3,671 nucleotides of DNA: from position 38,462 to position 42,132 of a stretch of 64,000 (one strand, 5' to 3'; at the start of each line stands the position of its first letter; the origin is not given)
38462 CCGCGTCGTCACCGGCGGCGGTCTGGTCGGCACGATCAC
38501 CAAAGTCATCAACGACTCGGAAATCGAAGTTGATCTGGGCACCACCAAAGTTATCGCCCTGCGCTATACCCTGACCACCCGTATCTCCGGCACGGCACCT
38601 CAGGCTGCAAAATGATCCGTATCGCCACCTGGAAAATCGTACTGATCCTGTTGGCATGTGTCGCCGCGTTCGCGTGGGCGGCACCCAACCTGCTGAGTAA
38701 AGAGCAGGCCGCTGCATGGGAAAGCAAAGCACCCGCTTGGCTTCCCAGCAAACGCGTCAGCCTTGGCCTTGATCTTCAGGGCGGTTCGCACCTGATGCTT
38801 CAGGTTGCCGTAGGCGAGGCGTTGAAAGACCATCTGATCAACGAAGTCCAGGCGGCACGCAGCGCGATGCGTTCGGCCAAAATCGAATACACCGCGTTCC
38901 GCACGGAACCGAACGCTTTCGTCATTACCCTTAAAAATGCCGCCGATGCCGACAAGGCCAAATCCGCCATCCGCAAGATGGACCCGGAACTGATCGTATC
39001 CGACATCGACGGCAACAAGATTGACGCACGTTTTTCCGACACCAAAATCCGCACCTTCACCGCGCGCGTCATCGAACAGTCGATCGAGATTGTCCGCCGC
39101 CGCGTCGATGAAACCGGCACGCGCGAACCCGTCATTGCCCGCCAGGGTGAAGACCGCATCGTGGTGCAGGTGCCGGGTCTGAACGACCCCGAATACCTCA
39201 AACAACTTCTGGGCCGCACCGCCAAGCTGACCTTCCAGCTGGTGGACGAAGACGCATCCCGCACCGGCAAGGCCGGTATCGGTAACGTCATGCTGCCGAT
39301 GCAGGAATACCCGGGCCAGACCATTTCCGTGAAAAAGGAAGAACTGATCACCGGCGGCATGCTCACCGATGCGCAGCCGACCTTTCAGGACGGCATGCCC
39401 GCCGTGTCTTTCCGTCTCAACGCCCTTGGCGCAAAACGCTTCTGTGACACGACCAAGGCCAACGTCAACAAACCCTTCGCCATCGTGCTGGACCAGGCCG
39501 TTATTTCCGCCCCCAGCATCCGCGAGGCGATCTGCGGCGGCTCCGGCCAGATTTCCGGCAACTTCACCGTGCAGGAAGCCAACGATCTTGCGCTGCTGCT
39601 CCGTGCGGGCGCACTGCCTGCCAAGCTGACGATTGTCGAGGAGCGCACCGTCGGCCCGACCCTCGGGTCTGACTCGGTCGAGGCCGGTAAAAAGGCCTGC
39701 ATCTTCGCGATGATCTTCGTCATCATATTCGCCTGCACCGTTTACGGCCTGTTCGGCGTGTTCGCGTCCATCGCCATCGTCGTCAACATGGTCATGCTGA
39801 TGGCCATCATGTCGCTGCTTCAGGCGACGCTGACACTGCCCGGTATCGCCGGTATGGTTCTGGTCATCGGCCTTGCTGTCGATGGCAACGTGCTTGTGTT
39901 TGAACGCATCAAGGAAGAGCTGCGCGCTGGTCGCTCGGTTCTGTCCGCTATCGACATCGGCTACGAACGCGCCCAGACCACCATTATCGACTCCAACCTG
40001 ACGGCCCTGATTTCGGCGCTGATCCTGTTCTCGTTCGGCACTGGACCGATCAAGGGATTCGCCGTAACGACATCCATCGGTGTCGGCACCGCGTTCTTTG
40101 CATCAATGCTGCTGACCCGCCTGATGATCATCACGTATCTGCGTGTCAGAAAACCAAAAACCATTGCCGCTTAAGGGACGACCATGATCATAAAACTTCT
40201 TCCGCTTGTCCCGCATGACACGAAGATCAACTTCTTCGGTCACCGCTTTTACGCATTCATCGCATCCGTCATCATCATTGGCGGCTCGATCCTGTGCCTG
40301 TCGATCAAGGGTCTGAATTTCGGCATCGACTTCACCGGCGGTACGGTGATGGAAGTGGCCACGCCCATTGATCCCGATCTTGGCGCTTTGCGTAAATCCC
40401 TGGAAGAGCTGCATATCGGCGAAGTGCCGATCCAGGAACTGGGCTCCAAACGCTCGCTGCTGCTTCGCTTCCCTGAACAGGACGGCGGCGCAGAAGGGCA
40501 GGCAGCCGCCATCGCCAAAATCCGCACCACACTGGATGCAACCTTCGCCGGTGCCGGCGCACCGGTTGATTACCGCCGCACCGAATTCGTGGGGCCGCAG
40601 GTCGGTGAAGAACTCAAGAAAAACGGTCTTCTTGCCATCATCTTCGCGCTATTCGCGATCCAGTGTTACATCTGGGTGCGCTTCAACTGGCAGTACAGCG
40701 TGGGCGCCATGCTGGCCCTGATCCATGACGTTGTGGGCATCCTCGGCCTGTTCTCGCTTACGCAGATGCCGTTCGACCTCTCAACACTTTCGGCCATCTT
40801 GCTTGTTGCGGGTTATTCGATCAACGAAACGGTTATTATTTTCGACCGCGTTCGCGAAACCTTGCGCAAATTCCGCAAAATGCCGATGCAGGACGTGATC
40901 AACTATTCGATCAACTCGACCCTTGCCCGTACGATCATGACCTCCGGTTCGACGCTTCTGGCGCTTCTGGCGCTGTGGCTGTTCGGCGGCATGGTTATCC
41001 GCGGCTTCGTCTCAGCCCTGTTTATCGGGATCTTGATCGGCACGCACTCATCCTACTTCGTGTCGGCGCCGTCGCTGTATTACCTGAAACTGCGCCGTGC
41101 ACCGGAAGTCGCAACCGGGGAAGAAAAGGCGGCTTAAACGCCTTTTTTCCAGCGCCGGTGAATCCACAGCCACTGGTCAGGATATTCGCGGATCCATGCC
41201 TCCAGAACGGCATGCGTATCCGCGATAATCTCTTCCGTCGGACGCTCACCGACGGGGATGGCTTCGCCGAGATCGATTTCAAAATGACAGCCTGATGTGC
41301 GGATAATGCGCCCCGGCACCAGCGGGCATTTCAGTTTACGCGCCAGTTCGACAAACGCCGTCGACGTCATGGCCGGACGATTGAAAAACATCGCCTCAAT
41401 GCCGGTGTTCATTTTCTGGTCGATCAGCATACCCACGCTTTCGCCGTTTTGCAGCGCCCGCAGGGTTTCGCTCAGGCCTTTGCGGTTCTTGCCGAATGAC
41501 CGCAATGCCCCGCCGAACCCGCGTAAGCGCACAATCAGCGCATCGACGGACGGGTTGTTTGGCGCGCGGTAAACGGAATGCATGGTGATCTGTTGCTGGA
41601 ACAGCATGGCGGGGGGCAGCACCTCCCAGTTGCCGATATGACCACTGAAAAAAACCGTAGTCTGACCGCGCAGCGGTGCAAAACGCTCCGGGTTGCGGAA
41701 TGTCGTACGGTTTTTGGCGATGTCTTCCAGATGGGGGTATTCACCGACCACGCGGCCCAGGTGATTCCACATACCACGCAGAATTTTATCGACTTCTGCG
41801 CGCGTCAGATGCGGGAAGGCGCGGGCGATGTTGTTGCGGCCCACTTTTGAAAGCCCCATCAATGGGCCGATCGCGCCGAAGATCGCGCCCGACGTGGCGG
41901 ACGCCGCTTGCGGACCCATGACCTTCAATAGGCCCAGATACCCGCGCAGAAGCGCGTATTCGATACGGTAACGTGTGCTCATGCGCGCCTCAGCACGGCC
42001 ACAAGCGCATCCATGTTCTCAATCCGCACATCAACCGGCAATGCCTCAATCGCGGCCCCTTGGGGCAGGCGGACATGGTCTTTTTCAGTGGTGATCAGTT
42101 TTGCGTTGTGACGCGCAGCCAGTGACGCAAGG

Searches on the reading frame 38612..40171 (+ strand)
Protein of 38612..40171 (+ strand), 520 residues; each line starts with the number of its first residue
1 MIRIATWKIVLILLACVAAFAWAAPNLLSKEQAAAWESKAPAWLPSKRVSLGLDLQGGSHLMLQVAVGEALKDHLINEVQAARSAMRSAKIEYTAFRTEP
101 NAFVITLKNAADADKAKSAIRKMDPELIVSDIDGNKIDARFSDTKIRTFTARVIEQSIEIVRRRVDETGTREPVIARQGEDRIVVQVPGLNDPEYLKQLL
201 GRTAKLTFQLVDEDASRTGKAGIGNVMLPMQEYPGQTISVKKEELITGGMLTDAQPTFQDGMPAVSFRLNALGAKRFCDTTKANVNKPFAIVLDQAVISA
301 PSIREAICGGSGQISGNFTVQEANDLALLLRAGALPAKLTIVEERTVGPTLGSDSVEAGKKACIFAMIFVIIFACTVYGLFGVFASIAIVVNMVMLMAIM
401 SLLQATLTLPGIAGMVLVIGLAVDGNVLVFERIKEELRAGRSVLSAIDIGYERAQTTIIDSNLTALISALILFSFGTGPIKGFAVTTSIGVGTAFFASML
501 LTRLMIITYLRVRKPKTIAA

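Call 59: list_cluster_members(proteins=[window:38612-40171:+, window:51422-52279:+, P0007, P0038, P0029])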
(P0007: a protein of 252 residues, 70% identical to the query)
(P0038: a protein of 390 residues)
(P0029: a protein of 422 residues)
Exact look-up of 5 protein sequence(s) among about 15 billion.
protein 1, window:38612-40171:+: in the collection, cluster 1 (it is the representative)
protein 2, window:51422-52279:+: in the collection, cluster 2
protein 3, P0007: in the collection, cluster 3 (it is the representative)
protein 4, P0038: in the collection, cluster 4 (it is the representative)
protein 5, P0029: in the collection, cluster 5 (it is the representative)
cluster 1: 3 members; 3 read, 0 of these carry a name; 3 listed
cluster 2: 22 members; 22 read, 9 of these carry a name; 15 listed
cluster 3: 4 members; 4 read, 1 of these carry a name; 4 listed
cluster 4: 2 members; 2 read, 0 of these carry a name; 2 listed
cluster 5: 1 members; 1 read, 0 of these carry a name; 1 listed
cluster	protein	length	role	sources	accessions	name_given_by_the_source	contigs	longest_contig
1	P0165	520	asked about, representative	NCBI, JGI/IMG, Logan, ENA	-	-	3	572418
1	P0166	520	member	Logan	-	-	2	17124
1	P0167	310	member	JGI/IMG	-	-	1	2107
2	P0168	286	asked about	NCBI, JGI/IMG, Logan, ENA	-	enoyl-[acyl-carrier protein] reductase I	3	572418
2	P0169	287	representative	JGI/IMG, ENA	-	-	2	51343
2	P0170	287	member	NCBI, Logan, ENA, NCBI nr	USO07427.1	MAG: enoyl-ACP reductase FabI [Rhodospirillales bacterium]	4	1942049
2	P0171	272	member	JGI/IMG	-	enoyl-[acyl-carrier protein] reductase I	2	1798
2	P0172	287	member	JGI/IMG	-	enoyl-[acyl-carrier protein] reductase I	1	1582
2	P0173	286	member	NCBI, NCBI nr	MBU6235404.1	MAG: enoyl-ACP reductase FabI [Alphaproteobacteria bacterium] | enoyl-ACP reductase FabI [Alphaproteobacteria bacterium]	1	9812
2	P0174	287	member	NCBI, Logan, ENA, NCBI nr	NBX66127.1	MAG: enoyl-[acyl-carrier-protein] reductase FabI [Proteobacteria bacterium] | enoyl-[acyl-carrier-protein] reductase FabI [Pseudomonadota bacterium]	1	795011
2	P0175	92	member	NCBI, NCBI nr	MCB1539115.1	MAG: SDR family oxidoreductase, partial [Alphaproteobacteria bacterium] | SDR family oxidoreductase [Alphaproteobacteria bacterium]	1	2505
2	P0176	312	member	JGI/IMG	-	enoyl-[acyl-carrier protein] reductase I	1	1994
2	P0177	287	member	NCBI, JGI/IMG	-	enoyl-[acyl-carrier protein] reductase I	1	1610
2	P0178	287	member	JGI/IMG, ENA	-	-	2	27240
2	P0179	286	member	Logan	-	-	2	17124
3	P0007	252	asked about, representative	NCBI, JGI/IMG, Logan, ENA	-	hypothetical protein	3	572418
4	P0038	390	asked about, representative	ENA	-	-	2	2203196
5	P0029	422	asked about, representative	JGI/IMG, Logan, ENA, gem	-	-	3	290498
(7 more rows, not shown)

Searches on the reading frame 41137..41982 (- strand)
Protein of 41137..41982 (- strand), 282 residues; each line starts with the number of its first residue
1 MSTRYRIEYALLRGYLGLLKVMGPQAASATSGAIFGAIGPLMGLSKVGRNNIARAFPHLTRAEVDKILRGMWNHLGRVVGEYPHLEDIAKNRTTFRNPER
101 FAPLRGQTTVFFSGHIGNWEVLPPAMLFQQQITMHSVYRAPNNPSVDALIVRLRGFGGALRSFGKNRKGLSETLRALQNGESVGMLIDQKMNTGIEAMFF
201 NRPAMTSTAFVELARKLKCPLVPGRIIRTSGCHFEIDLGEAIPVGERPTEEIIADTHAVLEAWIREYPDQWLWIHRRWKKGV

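Call 69: search_protein_families(library=pfam, proteins=[window:41137-41982:-], max_evalue=0.001)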
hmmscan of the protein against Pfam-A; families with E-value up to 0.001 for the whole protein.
window:41137-41982:- (282 aa): 1 family
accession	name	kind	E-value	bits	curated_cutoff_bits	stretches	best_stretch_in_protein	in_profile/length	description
PF03279.18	Lip_A_acyltrans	-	7.6e-37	127.5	22.3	1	13-280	20-295/295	Bacterial lipid A biosynthesis acyltransferase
